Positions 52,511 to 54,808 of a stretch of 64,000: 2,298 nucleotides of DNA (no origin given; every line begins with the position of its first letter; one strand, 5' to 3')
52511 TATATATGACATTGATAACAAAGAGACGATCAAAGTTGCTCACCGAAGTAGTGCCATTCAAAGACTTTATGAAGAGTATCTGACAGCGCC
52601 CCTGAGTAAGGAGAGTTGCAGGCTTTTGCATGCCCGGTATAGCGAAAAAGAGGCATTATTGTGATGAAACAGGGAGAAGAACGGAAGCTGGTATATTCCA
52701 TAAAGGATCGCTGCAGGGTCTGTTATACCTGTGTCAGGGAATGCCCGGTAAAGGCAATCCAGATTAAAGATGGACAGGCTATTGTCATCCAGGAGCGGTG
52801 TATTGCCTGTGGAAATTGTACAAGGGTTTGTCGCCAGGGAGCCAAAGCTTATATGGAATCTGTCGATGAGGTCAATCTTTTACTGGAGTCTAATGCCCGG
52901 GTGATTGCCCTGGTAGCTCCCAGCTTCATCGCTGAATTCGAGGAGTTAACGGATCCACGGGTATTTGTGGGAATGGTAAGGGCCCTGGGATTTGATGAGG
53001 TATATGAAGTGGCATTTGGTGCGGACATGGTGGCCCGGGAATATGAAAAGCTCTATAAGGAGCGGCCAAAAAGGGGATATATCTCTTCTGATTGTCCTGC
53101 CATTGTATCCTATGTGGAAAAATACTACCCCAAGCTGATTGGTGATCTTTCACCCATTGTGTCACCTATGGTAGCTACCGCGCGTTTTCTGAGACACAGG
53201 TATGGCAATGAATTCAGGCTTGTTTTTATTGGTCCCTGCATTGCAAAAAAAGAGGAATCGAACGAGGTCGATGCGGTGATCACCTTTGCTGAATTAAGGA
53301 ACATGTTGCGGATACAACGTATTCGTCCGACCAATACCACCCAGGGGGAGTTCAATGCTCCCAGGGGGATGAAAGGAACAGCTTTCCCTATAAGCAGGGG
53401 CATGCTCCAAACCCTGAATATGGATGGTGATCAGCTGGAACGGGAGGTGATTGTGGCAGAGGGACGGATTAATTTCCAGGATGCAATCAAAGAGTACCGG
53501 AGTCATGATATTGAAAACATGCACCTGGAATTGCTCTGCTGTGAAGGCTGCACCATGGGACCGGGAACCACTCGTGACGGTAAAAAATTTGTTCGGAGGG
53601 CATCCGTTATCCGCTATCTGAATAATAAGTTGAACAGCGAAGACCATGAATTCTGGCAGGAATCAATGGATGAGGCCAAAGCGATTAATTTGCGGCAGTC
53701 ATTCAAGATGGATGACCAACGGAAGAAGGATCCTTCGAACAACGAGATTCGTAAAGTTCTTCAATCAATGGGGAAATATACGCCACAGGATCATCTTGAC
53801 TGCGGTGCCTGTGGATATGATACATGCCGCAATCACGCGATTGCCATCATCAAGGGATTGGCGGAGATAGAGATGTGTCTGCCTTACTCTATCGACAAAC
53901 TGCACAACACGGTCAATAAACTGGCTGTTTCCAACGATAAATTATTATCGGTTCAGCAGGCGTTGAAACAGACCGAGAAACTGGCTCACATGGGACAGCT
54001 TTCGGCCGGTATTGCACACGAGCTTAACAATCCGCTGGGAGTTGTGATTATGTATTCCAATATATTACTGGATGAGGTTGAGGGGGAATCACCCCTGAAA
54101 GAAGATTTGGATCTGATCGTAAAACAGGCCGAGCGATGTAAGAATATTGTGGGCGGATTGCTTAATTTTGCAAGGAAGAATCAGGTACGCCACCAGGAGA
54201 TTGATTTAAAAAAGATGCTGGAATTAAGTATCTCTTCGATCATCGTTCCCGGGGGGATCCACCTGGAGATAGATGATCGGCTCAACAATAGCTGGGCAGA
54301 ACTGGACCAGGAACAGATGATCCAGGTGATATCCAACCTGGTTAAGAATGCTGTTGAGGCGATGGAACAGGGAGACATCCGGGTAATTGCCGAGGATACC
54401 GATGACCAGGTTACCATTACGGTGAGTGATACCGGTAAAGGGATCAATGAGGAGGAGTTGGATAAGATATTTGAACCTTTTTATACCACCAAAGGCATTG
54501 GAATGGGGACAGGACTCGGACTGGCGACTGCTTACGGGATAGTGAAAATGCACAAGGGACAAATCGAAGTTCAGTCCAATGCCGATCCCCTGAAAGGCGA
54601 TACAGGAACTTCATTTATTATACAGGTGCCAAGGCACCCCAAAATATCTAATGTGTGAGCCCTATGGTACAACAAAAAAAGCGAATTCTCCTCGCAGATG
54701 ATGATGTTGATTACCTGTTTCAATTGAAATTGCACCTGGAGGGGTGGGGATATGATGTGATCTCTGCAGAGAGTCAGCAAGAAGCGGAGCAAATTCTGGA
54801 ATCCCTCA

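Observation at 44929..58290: Hydrogenase island: HydCBA operon bracketed by two sensory H-domain paralogues, a PP2C phosphatase, a three-protein phosphorelay, Rex and a TM1266-like regulator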

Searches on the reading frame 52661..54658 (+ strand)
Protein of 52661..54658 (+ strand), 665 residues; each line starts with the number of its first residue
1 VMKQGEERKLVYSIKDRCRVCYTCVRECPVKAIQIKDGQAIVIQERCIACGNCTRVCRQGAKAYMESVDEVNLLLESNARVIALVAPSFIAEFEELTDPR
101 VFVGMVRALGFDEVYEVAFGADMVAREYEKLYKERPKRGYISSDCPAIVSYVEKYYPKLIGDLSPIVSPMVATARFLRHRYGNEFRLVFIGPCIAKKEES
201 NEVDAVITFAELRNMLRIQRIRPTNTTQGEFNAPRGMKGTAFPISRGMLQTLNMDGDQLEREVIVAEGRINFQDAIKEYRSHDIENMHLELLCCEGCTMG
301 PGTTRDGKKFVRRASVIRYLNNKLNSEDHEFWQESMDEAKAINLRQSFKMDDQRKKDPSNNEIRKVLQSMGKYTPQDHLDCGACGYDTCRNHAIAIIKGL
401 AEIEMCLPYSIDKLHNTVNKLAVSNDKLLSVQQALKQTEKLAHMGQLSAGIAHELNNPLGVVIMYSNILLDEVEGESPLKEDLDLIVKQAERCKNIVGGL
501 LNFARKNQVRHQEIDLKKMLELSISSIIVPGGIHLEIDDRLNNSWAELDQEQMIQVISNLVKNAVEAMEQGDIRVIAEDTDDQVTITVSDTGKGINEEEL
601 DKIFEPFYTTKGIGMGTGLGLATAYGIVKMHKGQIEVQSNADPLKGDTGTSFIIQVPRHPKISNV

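Call 3: search_protein_families(library=pfam, proteins=[window:52661-54658:+])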
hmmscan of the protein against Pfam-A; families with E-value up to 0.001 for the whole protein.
window:52661-54658:+ (665 aa): 12 families
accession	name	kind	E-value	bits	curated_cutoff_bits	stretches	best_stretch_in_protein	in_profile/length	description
PF02906.19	Fe_hyd_lg_C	-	7.3e-47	160.5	22.1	1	80-301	2-245/245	Iron only hydrogenase large subunit, C-terminal domain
PF02518.31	HATPase_c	-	1.8e-26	93.2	26.4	1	549-658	2-109/111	Histidine kinase-, DNA gyrase B-, and HSP90-like ATPase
PF00512.31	HisKA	-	1.4e-13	51.1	26.9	1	444-507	2-64/66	His Kinase A (phospho-acceptor) domain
PF04060.18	FeS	-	2e-09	37.4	23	1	379-408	4-33/33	Putative Fe-S cluster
PF00037.32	Fer4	-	8.5e-08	32.1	21.1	2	41-61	2-22/24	4Fe-4S binding domain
PF13237.11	Fer4_10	-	1.4e-06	28.6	25.5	1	12-57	3-52/53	4Fe-4S dicluster domain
PF13187.11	Fer4_9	-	1.6e-06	28.5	27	1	17-61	1-51/52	4Fe-4S dicluster domain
PF14501.12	HATPase_c_5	-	4.3e-06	27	22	1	550-641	3-92/102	GHKL domain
PF12838.12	Fer4_7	-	4.8e-05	24.2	27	1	17-61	1-52/52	4Fe-4S dicluster domain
PF13589.12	HATPase_c_3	-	0.00035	21.1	25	1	555-605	5-55/137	Histidine kinase-, DNA gyrase B-, and HSP90-like ATPase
PF13581.12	HATPase_c_2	-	0.00045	20.7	27.4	0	557-624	40-105/127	Histidine kinase-like ATPase domain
PF12837.12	Fer4_6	-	0.0005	20.3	25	0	15-33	6-24/24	4Fe-4S binding domain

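Call 10: search_solved_structures(query=window:52661-54658:+, show_alignments=2, max_evalue=0.001)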
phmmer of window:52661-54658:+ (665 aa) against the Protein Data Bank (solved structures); distinct sequences matched with E-value up to 0.001: 110 (the best 60 are shown).
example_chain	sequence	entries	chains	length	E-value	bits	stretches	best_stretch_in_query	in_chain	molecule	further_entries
9jfj_A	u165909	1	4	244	1.5e-30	109.4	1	431-651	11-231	Sensor histidine kinase ZraS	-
7p5h_A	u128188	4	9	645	2.1e-25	92.4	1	42-240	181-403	Fe-hydrogenase, subunit alpha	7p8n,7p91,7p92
3a0r_A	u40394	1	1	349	1.3e-23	86.5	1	428-660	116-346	Sensor protein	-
4gcz_A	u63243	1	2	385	2.3e-23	85.7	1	416-642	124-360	Blue-light photoreceptor, Sensor protein fixL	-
5idj_A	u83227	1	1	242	3e-23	85.3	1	435-641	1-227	Histidine kinase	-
8a7f_A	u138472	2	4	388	3.7e-23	85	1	425-642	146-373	Putative Sensory box protein,Sensor protein FixL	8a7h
8a3u_A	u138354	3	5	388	3.7e-23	85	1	425-642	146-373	Putative Sensory box protein,Sensor protein FixL | Putative Sensory box protein,Putative Sensory box protein,Sensor protein FixL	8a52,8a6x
3d36_A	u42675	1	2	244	7.2e-22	80.7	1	437-649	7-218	Sporulation kinase B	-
8a6t_A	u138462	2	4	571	8.8e-21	77.2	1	42-249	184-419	Electron bifurcating hydrogenase subunit HydA1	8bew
4jas_A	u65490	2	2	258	8e-20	74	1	440-657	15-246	Histidine kinase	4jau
5uht_A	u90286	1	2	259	2.7e-19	72.2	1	439-657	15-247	Sensor histidine kinase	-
3dge_A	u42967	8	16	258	2.7e-19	72.2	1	440-657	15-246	Sensor protein | Histidine kinase | Sensor histidine kinase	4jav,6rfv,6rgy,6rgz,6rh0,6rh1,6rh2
2c2a_A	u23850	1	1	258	2.7e-19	72.2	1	440-657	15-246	SENSOR HISTIDINE KINASE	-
8u4x_A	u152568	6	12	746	5.1e-19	71.3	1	418-640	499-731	histidine kinase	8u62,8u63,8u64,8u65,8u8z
6azr_A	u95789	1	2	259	5.1e-19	71.3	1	439-657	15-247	Sensor histidine kinase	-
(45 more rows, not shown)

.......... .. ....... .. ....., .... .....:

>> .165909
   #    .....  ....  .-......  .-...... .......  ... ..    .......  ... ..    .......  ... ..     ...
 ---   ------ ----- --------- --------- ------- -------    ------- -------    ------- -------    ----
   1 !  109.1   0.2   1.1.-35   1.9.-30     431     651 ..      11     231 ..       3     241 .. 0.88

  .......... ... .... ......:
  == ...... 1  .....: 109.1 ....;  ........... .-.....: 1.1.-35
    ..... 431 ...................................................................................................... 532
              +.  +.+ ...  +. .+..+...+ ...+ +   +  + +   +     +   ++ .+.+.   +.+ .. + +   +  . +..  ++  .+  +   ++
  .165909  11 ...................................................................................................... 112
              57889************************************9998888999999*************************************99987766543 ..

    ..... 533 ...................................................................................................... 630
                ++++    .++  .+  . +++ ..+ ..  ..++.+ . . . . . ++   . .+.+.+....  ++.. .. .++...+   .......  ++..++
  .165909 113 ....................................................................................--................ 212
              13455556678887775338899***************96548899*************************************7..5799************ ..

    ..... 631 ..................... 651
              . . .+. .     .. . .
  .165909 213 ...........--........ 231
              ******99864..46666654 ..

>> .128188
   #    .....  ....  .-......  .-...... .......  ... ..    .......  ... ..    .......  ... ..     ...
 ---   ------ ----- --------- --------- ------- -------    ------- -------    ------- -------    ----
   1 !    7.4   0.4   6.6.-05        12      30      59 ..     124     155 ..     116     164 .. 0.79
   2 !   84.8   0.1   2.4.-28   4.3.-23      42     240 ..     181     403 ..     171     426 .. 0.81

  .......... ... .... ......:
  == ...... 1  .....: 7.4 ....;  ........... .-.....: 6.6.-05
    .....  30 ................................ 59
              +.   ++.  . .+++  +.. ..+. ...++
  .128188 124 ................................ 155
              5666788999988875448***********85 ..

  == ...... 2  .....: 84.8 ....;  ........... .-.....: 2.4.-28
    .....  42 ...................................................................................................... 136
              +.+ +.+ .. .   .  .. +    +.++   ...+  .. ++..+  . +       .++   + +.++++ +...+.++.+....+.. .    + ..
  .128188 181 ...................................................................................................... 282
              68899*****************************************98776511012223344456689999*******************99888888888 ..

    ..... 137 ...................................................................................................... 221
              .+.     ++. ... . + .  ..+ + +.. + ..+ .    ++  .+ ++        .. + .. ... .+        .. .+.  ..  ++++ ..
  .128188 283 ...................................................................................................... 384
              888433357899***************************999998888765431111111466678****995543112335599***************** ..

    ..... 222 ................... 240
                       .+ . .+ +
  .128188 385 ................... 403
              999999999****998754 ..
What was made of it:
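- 52661..54658 (+): HHK: soluble sensor kinase made of 2x[4Fe-4S], an H-domain, a Cx2Cx4Cx16C cluster, a coiled coil, HisKA (His453) and HATPase. The H-cluster ligands are intact (SSDCP / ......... / CC-E-G-C) and Asp stands at the Cys299 position. Calls 3 and 10.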

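Call 11: find_homologous_proteins(query=window:52661-54658:+, max_evalue=1e-20)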
Query window:52661-54658:+ (665 aa): 7606 proteins with E <= 1e-20 among 8000 candidates; the best 120 are listed.
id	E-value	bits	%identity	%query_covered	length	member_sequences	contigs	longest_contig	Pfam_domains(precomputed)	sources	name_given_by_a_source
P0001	0.0e+0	1435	94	100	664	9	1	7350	PF02906.20,PF04060.19,PF00037.33,PF02518.32,PF00512.32,PF13237.12,PF13187.12,PF14501.13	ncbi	-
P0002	0.0e+0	1066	70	98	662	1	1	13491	PF02906.20,PF04060.19,PF00037.33,PF02518.32,PF00512.32,PF12838.13,PF13237.12,PF13187.12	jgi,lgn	-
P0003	0.0e+0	1054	69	99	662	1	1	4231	PF02906.20,PF04060.19,PF00037.33,PF02518.32,PF00512.32,PF12838.13,PF13237.12,PF13187.12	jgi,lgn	-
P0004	0.0e+0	1053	70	98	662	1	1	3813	PF02906.20,PF04060.19,PF00037.33,PF02518.32,PF00512.32,PF12838.13,PF13237.12,PF13187.12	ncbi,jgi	-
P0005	0.0e+0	1052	69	98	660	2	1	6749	PF02906.20,PF04060.19,PF00037.33,PF02518.32,PF00512.32,PF12838.13,PF13237.12,PF13187.12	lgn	-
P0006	1.8e-286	970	64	98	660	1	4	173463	PF02906.20,PF04060.19,PF00037.33,PF02518.32,PF00512.32,PF13237.12,PF13187.12,PF14501.13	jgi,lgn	-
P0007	1.5e-284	963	63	98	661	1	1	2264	PF02906.20,PF04060.19,PF12837.13,PF00037.33,PF02518.32,PF00512.32,PF13237.12,PF13187.12,PF14501.13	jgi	-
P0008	1.5e-282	957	63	99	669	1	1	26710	PF14697.12,PF02906.20,PF04060.19,PF00037.33,PF02518.32,PF00512.32,PF13237.12,PF13187.12,PF14501.13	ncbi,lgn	-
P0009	1.0e-281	954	64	98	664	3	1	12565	PF02906.20,PF04060.19,PF00037.33,PF02518.32,PF00512.32,PF13237.12,PF13187.12,PF14501.13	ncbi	-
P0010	1.2e-281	954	63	98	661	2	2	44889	PF02906.20,PF04060.19,PF00037.33,PF02518.32,PF00512.32,PF13237.12,PF13187.12,PF14501.13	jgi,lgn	-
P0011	2.1e-281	953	64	98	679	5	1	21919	PF02906.20,PF04060.19,PF00037.33,PF02518.32,PF00512.32,PF12838.13,PF13237.12,PF13187.12,PF14501.13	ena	-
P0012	2.2e-281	953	63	98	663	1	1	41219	PF02906.20,PF04060.19,PF00037.33,PF02518.32,PF00512.32,PF13237.12,PF13187.12,PF14501.13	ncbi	-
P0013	5.5e-280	948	61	99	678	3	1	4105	PF14697.12,PF02906.20,PF04060.19,PF00037.33,PF02518.32,PF00512.32,PF12838.13,PF13237.12,PF13183.12,PF13187.12,PF14501.13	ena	-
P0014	9.2e-280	948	63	99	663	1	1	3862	PF02906.20,PF04060.19,PF00037.33,PF02518.32,PF00512.32,PF13237.12,PF13187.12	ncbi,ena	-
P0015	1.2e-279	947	64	99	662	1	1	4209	PF02906.20,PF04060.19,PF00037.33,PF02518.32,PF00512.32,PF12838.13,PF13237.12,PF13187.12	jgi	-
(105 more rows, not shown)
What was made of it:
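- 52661..54658 (+): More than 7600 homologues (call 11).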

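Call 13: find_related_loci(query=A1, collection=genome_contigs, flank=10000)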
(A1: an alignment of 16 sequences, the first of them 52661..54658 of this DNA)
Query A1 (665 aa) in genome_contigs; peptide patterns used: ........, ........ (x = any residue, [..] = any of these).
600 stretches matched a pattern (row limit reached: there are more); 574 encode a relative of the query (tblastn E <= 1e-3); the best 80 are kept; 80 distinct loci.
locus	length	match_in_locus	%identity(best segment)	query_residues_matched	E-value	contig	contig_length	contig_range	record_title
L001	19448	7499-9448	69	10-658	0e+0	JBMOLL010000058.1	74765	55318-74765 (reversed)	MAG: Bacteroidota bacterium isolate Betzabe_MAG023 MAG023_58, whole genome shotgun sequence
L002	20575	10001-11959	64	7-658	0e+0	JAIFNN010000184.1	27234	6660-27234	MAG: Bacteroidetes bacterium isolate bin_92 scaffold_1151, whole genome shotgun sequence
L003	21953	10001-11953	62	10-659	0e+0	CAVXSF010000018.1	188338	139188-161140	MAG: uncultured Bacteroidales bacterium isolate MFD02923.bin.1.92 genome assembly, contig: contig_35106, whole genome sh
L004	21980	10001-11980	62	2-661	0e+0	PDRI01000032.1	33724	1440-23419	MAG: Bacteroidetes bacterium isolate DOLZORAL124_51_6 DolZOral124_scaffold_1762, whole genome shotgun sequence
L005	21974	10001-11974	61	1-658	0e+0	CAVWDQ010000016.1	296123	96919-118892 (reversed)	MAG: uncultured Bacteroidales bacterium isolate MFD03804.bin.2.147 genome assembly, contig: contig_28536, whole genome s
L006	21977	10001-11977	62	2-662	0e+0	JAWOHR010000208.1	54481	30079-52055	MAG: Bacteroidales bacterium isolate CWP4-3.bin.80 k191_3038628, whole genome shotgun sequence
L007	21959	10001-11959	61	6-658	0e+0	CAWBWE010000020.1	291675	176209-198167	MAG: uncultured Bacteroidales bacterium isolate MFD03551.bin.2.12 genome assembly, contig: contig_56179, whole genome sh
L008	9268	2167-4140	60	1-658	0e+0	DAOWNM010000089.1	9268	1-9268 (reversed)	MAG TPA_asm: Bacteroidota bacterium isolate CSMAG_3028 CSMAG_3028_k141_2074838_length_9268_cov_44.0169, whole genome sho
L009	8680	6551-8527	60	2-662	0e+0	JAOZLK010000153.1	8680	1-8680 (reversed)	MAG: Bacteroidales bacterium isolate GMC10.metabat2.103 NODE_8377_length_8680_cov_7.852522, whole genome shotgun sequenc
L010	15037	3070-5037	60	3-658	0e+0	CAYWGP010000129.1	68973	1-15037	MAG TPA_asm: uncultured Bacteroides sp. isolate binchicken_co231_94 genome assembly, contig: k141_1211142, whole genome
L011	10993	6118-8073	59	8-658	0e+0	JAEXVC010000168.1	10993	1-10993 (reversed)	MAG: Bacteroidetes bacterium isolate OH_HBrB_56 k127_742156, whole genome shotgun sequence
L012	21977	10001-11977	61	2-662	0e+0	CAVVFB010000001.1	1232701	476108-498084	MAG: uncultured Bacteroidetes bacterium isolate MFD04716.bin.2.43 genome assembly, contig: contig_10649, whole genome sh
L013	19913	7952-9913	61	6-658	0e+0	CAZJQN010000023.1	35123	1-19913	MAG TPA_asm: uncultured Bacteroidales bacterium isolate SRP167436_co1_340 genome assembly, contig: NODE_1673_length_3512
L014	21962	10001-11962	59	6-658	0e+0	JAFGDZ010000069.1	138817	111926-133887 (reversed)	MAG: Bacteroidales bacterium isolate Zod_Metabat.1203 k87_13667266, whole genome shotgun sequence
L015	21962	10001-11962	59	8-659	0e+0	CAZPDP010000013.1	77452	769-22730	MAG TPA_asm: uncultured Bacteroidales bacterium isolate binchicken_co17_460 genome assembly, contig: NODE_1018_length_77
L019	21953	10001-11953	58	9-658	0e+0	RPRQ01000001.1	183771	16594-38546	MAG: Bacteroidales bacterium isolate metabat2.99 metabat2.99_Contig_984992, whole genome shotgun sequence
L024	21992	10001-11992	56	1-664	0e+0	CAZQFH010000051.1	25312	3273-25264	MAG TPA_asm: uncultured Lentimicrobiaceae bacterium isolate SRP118108_co5_538 genome assembly, contig: NODE_1587_length_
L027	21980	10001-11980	56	8-662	0e+0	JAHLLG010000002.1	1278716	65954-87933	MAG: Bacteroidetes bacterium isolate MAG82 NODE_3_length_1278716_cov_396.054102, whole genome shotgun sequence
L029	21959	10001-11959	56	8-660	0e+0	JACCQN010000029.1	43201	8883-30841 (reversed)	MAG: Bacteroidales bacterium isolate MIC098Bin9 NODE_142_length_43201_cov_11.472674, whole genome shotgun sequence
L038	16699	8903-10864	57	6-658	0e+0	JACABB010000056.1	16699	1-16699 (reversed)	MAG: Bacteroidales bacterium isolate Cfx3-06 MAG06_56, whole genome shotgun sequence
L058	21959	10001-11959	56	8-658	0e+0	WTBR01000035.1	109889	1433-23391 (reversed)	MAG: Bacteroidales bacterium isolate GLR59 c_000000129300, whole genome shotgun sequence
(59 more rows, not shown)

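Call 21: search_protein_families(library=ncbifam, proteins=[window:52661-54658:+], max_evalue=0.01)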
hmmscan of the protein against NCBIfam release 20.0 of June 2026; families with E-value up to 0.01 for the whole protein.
window:52661-54658:+ (665 aa): 140 families (the best 25 are shown)
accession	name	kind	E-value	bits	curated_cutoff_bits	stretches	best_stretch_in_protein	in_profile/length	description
TIGR04105.1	FeFe_hydrog_B1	subfamily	5.2e-54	183.6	450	1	23-305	165-460/462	monomeric [FeFe] hydrogenase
NF008468.0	PRK11360.1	equivalog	4.5e-51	173.9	646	1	431-661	383-611/616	two-component system sensor histidine kinase AtoS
NF010411.0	PRK13837.1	equivalog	1.2e-50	172.4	647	1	427-662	433-679/828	two-component system VirA-like sensor kinase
NF007688.0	PRK10364.1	equivalog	1.2e-43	149.5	479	1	431-658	227-451/460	two-component system sensor histidine kinase ZraS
NF046020.1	HisKinCckABruc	equivalog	6.2e-41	140.1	1000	1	419-661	457-710/868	cell cycle histidine kinase CckA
NF046026.1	HisKinCckACaul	equivalog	4.3e-35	120.9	1000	1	422-659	282-533/678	cell cycle histidine kinase CckA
NF038348.1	T2SS_HK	subfamily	3.6e-34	118.1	450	2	487-657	405-572/574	histidine kinase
NF047497.1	HK_LIC_12097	equivalog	5.3e-32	110.9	500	1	438-641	144-355/367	LIC_12097 family sensor histidine kinase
NF046044.1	PnpS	equivalog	9.6e-32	110.4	400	1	446-657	172-390/390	two-component system histidine kinase PnpS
NF052574.1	HisKinEspCMyxo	equivalog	3.5e-31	108.2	1200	1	431-657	404-636/785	serine histidine kinase EspC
NF033792.0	ActS_PrrB_HisK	equivalog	3.7e-31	108.4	350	1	426-654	184-415/423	ActS/PrrB/RegB family redox-sensitive histidine kinase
TIGR02966.1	phoR_proteo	equivalog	6.1e-30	104.4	334.2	1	417-641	86-323/333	phosphate regulon sensor histidine kinase PhoR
NF040691.1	MtrAB_MtrB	equivalog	4.5e-29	101.8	450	1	418-660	243-494/507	MtrAB system histidine kinase MtrB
NF010076.0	PRK13557.1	subfamily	5.2e-29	101.1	631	1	431-642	150-383/540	histidine kinase famiy protein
NF047466.1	hybrid_RR_LvrB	exception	5.7e-29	101.4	500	1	424-643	133-366/377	hybrid histidine kinase/response regulator LvrB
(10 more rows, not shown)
